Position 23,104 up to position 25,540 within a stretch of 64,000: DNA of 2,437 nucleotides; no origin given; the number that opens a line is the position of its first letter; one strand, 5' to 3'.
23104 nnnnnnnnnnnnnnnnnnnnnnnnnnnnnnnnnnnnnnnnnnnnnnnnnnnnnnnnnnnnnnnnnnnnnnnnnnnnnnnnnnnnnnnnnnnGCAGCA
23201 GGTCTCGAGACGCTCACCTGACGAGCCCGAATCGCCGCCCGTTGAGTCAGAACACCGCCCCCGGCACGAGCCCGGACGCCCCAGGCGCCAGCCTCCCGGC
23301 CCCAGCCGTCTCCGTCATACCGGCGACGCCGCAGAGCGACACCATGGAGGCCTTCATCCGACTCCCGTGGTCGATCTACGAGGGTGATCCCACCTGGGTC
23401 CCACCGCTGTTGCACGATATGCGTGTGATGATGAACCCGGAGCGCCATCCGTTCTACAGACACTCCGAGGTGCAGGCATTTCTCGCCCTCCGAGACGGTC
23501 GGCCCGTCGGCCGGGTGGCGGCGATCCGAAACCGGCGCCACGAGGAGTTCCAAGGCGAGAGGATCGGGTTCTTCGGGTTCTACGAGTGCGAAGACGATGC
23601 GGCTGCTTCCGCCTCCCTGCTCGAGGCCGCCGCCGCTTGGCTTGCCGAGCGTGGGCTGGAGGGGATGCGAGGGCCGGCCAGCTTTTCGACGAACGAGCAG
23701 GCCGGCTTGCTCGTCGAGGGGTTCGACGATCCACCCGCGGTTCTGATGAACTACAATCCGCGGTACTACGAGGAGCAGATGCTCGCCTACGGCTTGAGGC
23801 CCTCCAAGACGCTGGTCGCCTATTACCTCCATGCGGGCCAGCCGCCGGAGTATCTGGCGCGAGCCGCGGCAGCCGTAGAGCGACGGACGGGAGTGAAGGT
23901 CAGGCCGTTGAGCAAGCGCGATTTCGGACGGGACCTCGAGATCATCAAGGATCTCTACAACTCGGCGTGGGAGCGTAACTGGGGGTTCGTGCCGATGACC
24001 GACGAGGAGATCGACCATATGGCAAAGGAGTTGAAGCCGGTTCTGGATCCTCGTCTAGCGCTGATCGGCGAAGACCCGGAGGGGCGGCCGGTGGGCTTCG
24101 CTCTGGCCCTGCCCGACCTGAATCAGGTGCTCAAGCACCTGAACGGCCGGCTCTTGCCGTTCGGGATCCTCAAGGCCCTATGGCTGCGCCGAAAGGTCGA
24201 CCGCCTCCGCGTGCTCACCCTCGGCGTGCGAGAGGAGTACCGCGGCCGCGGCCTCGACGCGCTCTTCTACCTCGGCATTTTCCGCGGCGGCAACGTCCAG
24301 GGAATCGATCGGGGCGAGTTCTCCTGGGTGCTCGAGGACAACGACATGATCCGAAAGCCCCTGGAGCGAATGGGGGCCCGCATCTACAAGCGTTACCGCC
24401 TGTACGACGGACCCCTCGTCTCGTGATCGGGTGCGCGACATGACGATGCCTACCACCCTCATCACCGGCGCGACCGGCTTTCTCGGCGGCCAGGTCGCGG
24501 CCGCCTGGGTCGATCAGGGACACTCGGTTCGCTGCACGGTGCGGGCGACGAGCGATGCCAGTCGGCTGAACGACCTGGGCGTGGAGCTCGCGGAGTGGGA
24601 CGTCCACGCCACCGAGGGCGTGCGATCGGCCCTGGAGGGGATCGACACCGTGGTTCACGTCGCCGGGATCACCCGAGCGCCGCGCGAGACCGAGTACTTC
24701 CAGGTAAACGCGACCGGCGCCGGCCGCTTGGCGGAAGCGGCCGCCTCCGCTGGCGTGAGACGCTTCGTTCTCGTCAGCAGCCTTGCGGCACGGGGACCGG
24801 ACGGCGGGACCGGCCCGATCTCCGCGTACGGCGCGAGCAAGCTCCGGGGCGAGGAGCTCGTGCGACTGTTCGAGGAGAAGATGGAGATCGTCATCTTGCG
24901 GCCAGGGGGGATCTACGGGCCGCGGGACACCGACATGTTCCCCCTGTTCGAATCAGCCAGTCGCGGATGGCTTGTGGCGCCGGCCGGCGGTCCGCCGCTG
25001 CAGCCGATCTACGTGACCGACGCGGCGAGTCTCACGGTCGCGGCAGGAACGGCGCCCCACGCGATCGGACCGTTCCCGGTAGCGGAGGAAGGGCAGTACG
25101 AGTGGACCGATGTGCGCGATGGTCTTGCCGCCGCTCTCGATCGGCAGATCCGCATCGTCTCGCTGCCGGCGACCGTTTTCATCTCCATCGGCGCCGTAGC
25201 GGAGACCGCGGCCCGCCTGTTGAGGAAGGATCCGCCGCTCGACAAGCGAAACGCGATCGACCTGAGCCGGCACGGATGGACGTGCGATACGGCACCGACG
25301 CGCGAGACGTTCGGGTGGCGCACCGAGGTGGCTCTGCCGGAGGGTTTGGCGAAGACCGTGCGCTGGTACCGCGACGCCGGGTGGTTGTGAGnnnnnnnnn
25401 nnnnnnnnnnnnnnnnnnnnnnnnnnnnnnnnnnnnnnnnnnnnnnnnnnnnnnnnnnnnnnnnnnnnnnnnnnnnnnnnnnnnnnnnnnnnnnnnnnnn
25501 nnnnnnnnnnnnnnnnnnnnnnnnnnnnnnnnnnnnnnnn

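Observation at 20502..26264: Compact candidate ceramide/sphingolipid biosynthesis cluster: SPT-like AOS, large GNAT, SDR reductase and PAP2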

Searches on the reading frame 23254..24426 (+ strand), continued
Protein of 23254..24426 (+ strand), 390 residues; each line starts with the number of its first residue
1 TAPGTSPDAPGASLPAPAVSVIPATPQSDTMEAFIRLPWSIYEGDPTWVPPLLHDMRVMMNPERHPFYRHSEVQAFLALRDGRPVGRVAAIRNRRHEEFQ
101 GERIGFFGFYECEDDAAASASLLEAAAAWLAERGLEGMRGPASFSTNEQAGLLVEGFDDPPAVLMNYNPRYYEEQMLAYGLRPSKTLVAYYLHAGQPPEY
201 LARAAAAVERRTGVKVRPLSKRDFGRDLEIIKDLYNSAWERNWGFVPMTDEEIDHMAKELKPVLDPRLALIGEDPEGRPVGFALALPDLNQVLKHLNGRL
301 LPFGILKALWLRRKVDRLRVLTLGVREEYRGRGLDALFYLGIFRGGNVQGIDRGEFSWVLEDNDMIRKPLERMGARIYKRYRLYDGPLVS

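Call 46: get_annotated_region(hit=H22, flank=8000)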
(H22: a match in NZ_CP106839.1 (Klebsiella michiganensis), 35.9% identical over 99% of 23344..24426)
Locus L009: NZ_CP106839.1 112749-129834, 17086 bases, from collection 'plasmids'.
description: Klebsiella michiganensis strain K5-3 plasmid unnamed, complete sequence
organism: Klebsiella michiganensis (NCBI taxid 1134687)
taxonomy: Bacteria; Pseudomonadota; Gammaproteobacteria; Enterobacterales; Enterobacteriaceae; Klebsiella; Klebsiella michiganensis
host: -; source: mixed culture,fishpond; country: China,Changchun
typing (MOB-suite, as given by PLSDB): conjugative; replicon IncFIB; relaxase MOBH; mating-pair formation MPF_F
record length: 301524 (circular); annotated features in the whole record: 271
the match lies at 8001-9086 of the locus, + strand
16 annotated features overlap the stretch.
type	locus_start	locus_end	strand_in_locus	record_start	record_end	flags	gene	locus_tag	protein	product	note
CDS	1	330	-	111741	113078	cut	-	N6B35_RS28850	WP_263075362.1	lipopolysaccharide biosynthesis protein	-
CDS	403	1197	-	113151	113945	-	-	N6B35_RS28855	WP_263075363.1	hypothetical protein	-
CDS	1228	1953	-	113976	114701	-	-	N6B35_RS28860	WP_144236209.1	hypothetical protein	-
CDS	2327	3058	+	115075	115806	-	-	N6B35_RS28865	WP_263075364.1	thymidylate kinase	-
CDS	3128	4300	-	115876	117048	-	-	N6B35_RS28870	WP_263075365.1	aminotransferase class I/II-fold pyridoxal phosphate-dependent enzyme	GO:0009058 - biosynthetic process [Evidence IEA]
CDS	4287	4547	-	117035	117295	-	-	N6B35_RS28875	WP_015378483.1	acyl carrier protein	GO:0006633 - fatty acid biosynthetic process [Evidence IEA]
CDS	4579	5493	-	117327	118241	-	-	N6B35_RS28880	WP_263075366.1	NAD-dependent epimerase/dehydratase family protein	-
CDS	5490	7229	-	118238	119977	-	-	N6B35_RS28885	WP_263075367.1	fatty acyl-AMP ligase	-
CDS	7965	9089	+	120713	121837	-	-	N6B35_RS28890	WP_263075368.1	N-acetyltransferase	-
CDS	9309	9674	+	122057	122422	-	-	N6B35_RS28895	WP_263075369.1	diacylglycerol kinase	GO:0006654 - phosphatidic acid biosynthetic process [Evidence IEA]; GO:0008654 - phospholipid biosynthetic process ...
CDS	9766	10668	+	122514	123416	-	-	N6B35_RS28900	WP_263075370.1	LysR family transcriptional regulator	GO:0006355 - regulation of DNA-templated transcription [Evidence IEA]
CDS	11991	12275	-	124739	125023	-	-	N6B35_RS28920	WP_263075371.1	type II toxin-antitoxin system RelE/ParE family toxin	GO:0030541 - plasmid partitioning [Evidence IEA]; GO:0051290 - protein heterotetramerization [Evidence IEA]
CDS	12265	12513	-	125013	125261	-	-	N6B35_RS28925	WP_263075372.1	type II toxin-antitoxin system Phd/YefM family antitoxin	GO:0045927 - positive regulation of growth [Evidence IEA]; GO:0006355 - regulation of DNA-templated transcription ...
CDS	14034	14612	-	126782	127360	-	-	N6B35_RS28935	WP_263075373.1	DUF4755 domain-containing protein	-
CDS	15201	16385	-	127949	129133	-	-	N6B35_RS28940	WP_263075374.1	cupin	-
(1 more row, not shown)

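Call 47: get_annotated_region(hit=H16, flank=8000)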
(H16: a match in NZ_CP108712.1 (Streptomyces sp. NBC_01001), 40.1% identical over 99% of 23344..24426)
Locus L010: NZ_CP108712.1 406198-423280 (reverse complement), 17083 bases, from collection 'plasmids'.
description: Streptomyces sp. NBC_01001 plasmid unnamed1, complete sequence
organism: Streptomyces sp. NBC_01001 (NCBI taxid 2903713)
taxonomy: Bacteria; Actinomycetota; Actinomycetes; Kitasatosporales; Streptomycetaceae; Streptomyces; Streptomyces sp. NBC 01001
host: -; source: -; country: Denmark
typing (MOB-suite, as given by PLSDB): mobilizable; relaxase MOBP
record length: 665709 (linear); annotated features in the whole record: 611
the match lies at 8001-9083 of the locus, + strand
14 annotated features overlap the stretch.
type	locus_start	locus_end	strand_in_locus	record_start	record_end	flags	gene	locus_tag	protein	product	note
CDS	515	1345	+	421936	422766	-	-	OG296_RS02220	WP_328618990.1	hypothetical protein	-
CDS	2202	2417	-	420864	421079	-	-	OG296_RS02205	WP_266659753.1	DUF6243 family protein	-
CDS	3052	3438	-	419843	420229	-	-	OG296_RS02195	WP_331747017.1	hypothetical protein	-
CDS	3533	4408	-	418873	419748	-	-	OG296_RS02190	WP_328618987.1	hypothetical protein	-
CDS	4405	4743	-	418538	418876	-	-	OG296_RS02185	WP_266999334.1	PadR family transcriptional regulator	-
CDS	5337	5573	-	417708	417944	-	-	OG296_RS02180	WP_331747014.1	hypothetical protein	-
CDS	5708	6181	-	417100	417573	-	-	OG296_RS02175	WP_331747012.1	hypothetical protein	-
CDS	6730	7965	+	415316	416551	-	-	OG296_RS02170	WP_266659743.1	aminotransferase class I/II-fold pyridoxal phosphate-dependent enzyme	GO:0009058 - biosynthetic process [Evidence IEA]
CDS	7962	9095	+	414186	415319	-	-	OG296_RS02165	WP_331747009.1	GNAT family N-acetyltransferase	-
CDS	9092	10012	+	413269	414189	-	-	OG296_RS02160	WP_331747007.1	NAD-dependent epimerase/dehydratase family protein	-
CDS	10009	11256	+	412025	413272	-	-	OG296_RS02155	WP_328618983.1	condensation domain-containing protein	-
CDS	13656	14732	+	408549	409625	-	-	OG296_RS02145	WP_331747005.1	hypothetical protein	-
CDS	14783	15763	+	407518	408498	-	-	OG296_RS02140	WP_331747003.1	hypothetical protein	-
CDS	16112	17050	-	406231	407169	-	-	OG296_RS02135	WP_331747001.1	NADP-dependent oxidoreductase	-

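Call 48: get_annotated_region(hit=H17, flank=8000)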
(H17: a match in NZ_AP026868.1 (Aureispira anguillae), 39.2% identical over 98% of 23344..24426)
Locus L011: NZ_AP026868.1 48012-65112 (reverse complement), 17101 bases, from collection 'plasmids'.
description: Aureispira anguillae strain EL160426 plasmid pAUEa, complete sequence
organism: Aureispira anguillae (NCBI taxid 2864201)
taxonomy: Bacteria; Bacteroidota; Saprospiria; Saprospirales; Saprospiraceae; Aureispira; Aureispira anguillae
host: -; source: Anguilla japonica,Standard,head of leptocephalus larvae of the Japanese eel; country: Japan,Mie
typing (MOB-suite, as given by PLSDB): non-mobilizable
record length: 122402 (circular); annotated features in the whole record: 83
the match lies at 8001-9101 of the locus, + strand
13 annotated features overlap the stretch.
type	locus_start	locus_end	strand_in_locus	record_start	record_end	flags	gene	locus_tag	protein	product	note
CDS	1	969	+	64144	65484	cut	-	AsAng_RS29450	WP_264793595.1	T9SS type A sorting domain-containing protein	-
CDS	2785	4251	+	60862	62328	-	-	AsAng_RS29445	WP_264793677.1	hypothetical protein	-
CDS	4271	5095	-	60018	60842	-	-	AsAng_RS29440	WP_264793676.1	KilA-N domain-containing protein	-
CDS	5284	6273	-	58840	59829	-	-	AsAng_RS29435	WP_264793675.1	NAD(P)-dependent oxidoreductase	-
CDS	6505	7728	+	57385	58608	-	-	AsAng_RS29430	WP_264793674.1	pyridoxal phosphate-dependent aminotransferase family protein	-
CDS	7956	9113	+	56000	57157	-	-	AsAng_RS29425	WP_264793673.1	hypothetical protein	-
CDS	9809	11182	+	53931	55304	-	-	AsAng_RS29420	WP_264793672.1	sigma-54 dependent transcriptional regulator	GO:0006355 - regulation of DNA-templated transcription [Evidence IEA]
CDS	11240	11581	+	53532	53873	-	-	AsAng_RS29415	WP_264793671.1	Hpt domain-containing protein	GO:0000160 - phosphorelay signal transduction system [Evidence IEA]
CDS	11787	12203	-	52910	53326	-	-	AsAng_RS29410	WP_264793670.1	hypothetical protein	-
CDS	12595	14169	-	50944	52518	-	-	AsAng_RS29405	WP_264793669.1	hypothetical protein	-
CDS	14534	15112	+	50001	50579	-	-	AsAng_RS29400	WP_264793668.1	sigma-70 family RNA polymerase sigma factor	GO:0006352 - DNA-templated transcription initiation [Evidence IEA]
CDS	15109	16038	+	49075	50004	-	-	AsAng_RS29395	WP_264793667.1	hypothetical protein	-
CDS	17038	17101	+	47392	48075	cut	-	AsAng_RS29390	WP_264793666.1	sugar transferase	GO:0006486 - protein glycosylation [Evidence IEA]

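Call 85: search_protein_families(library=pfam, proteins=[L008:11194-13263:+, L010:10009-11256:+], max_evalue=0.001)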
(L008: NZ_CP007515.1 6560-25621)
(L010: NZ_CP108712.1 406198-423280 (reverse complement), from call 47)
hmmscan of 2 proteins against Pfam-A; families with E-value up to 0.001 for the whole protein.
L008:11194-13263:+ (689 aa): 2 families
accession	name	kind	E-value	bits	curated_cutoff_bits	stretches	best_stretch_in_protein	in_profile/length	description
PF00884.28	Sulfatase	-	3e-40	138.9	25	1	311-591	3-301/301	Sulfatase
PF16347.10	SGSH_C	-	6e-06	26.9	29.3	0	538-603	1-64/154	N-sulphoglucosamine sulphohydrolase, C-terminal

L010:10009-11256:+ (415 aa): 1 family
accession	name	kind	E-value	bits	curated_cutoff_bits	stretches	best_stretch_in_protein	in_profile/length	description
PF00668.25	Condensation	-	4.8e-10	39.2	30.6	1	27-147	28-155/456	Condensation domain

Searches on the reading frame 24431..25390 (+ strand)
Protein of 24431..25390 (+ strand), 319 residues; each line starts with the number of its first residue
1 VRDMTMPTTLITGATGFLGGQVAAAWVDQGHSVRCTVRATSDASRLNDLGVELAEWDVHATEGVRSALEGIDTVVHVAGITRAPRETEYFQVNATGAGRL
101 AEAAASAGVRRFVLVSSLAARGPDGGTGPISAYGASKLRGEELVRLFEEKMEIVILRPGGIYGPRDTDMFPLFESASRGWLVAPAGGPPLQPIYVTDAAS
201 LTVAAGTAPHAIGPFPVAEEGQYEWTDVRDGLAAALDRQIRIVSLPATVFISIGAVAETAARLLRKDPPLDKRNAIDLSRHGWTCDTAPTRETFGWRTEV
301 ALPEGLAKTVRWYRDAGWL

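Call 3: search_protein_families(library=pfam, proteins=[window:24431-25390:+], max_evalue=0.01)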
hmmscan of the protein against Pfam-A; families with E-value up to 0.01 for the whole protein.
window:24431-25390:+ (319 aa): 10 families
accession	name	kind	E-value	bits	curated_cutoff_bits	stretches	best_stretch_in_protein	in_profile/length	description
PF01370.27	Epimerase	-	4.3e-26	92.2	20.9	1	10-211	2-230/240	NAD dependent epimerase/dehydratase family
PF13460.12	NAD_binding_10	-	9e-20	71.7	27.2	1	13-165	1-150/184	NAD(P)H-binding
PF01073.25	3Beta_HSD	-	8.6e-17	61.5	22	1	10-178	1-198/280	3-beta hydroxysteroid dehydrogenase/isomerase family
PF05368.20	NmrA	-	4.4e-15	56.5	27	1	8-150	4-140/298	NmrA-like family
PF04321.23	RmlD_sub_bind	-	3.9e-14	52.9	27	1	9-169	3-159/287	RmlD substrate binding domain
PF07993.18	NAD_binding_4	-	3.4e-13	49.8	20.1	2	67-174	85-210/258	Male sterility protein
PF16363.11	GDP_Man_Dehyd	-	1.1e-11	45.2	27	1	10-169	1-191/332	GDP-mannose 4,6 dehydratase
PF02719.21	Polysacc_synt_2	-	1.8e-08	34.3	20.2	1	56-174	61-183/293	Polysaccharide biosynthesis protein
PF00106.31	adh_short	-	7.4e-05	22.8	26.6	1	9-149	3-165/195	short chain dehydrogenase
PF08659.16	KR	-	0.0035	17.7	22.6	0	8-120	2-139/180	KR domain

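Call 4: search_protein_families(library=ncbifam, proteins=[window:24431-25390:+], max_evalue=0.01)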
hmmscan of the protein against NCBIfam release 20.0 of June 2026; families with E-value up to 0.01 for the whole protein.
window:24431-25390:+ (319 aa): 41 families (the best 25 are shown)
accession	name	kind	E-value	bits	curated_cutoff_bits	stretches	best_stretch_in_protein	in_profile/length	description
TIGR03466.1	HpnA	hypoth_equivalog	1.5e-31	109.6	367.65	2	9-171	3-180/327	hopanoid-associated sugar epimerase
NF042422.1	oxyalk_red_OleD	equivalog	1.7e-23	83.5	580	1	10-311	4-326/329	2-alkyl-3-oxoalkanoate reductase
NF052578.1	StrlDmthSdmBMthl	equivalog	4.4e-20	72.7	600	1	8-125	2-123/328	sterol demethylase protein SdmB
NF042423.1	oxyalk_red_Shew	equivalog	1.5e-18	67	580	1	8-308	10-330/331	2-alkyl-3-oxoalkanoate reductase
TIGR01214.1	rmlD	equivalog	2.7e-13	49.7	224.05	1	10-225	3-215/285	dTDP-4-dehydrorhamnose reductase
TIGR04180.1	EDH_00030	hypoth_equivalog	2.6e-12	46.4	475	1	10-166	2-180/297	NAD-dependent 4,6-dehydratase LegB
TIGR01746.1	Thioester-redct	subfamily_domain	3.1e-12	46.4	213.35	1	8-166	1-200/371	thioester reductase domain-containing protein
NF041293.1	G6PDh_Azf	equivalog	5.1e-11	42.5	400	1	9-120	5-118/252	NAD-dependent glucose-6-phosphate dehydrogenase Azf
TIGR01179.1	galE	equivalog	7.3e-11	41.5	262.3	1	10-157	3-172/332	UDP-glucose 4-epimerase GalE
NF004520.0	PRK05865.1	equivalog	5.8e-09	34.4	1509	1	11-268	5-226/854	sugar epimerase family protein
NF058621.1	DiazavRedAvaA7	equivalog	1.4e-08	34.7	400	1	10-126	4-123/304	3-diazoavenalumate denitrifying reductase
TIGR03589.1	PseB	equivalog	3.6e-08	32.7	407.75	1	9-165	7-172/324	UDP-N-acetylglucosamine 4,6-dehydratase (inverting)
TIGR01777.1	yfcH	hypoth_equivalog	1.2e-07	31.6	207.35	1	10-81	2-68/292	TIGR01777 family oxidoreductase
TIGR01181.1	dTDP_gluc_dehyt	equivalog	1.4e-07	30.9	365.1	0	9-164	2-184/321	dTDP-glucose 4,6-dehydratase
NF043036.1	ErythonDh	equivalog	6e-07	29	325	1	10-144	4-160/321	D-erythronate dehydrogenase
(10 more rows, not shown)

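Call 54: search_solved_structures(query=window:24431-25390:+, max_evalue=1e-8)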
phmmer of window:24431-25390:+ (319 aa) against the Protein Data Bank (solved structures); distinct sequences matched with E-value up to 1e-8: 15.
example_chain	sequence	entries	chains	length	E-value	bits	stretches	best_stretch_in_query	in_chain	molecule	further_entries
9g83_P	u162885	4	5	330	1.1e-20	77.3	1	10-250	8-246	NAD-dependent epimerase/dehydratase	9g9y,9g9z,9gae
3wj7_A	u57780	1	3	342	2.6e-20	76.1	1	7-172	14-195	Putative oxidoreductase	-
6wjb_A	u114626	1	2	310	9.8e-14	54.5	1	8-172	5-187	NAD-dependent epimerase/dehydratase family protein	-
6wj9_A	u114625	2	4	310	9.2e-13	51.3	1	8-172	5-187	NAD-dependent epimerase/dehydratase family protein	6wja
6g2j_P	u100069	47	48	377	1.1e-11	47.8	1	10-214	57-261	NADH dehydrogenase [ubiquinone] 1 alpha subcomplex subunit 9, mitochondrial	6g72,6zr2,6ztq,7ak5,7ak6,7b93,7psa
7arc_P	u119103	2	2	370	1.7e-11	47.2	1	10-203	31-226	39 kDa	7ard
4id9_A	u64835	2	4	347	6.5e-11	45.2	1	9-157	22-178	SHORT-CHAIN DEHYDROGENASE/REDUCTASE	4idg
7ys8_A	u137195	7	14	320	1.4e-10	44.1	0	9-166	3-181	UDP-glucose 4-epimerase | UDP-glucose 4-epimerase along with EC 5.1.3.2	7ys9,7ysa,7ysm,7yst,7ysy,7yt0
8b9z_P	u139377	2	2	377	2.8e-10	43.1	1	10-215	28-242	NADH dehydrogenase (Ubiquinone) 39 kDa subunit, isoform A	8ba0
6kv9_A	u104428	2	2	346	4.7e-10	42.4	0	7-171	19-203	MoeE5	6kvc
8esw_A9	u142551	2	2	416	2.3e-09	40.1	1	10-215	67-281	NADH dehydrogenase (Ubiquinone) 39 kDa subunit, isoform A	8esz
7b0n_P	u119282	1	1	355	4.3e-09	39.2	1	7-251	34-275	Epimerase domain-containing protein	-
2pzk_A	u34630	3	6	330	4.9e-09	39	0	9-166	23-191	Putative nucleotide sugar epimerase/ dehydratase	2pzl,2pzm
6gcs_E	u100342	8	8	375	5e-09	39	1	7-251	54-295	NUEM SUBUNIT | Subunit NUEM of NADH:Ubiquinone Oxidoreductase (Complex I) | NADH-ubiquinone oxidoreductase 40 kDa subunit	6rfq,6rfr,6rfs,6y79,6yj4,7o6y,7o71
6jkg_A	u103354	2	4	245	6.1e-09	38.7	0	11-179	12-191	Sterol-4-alpha-carboxylate 3-dehydrogenase, decarboxylating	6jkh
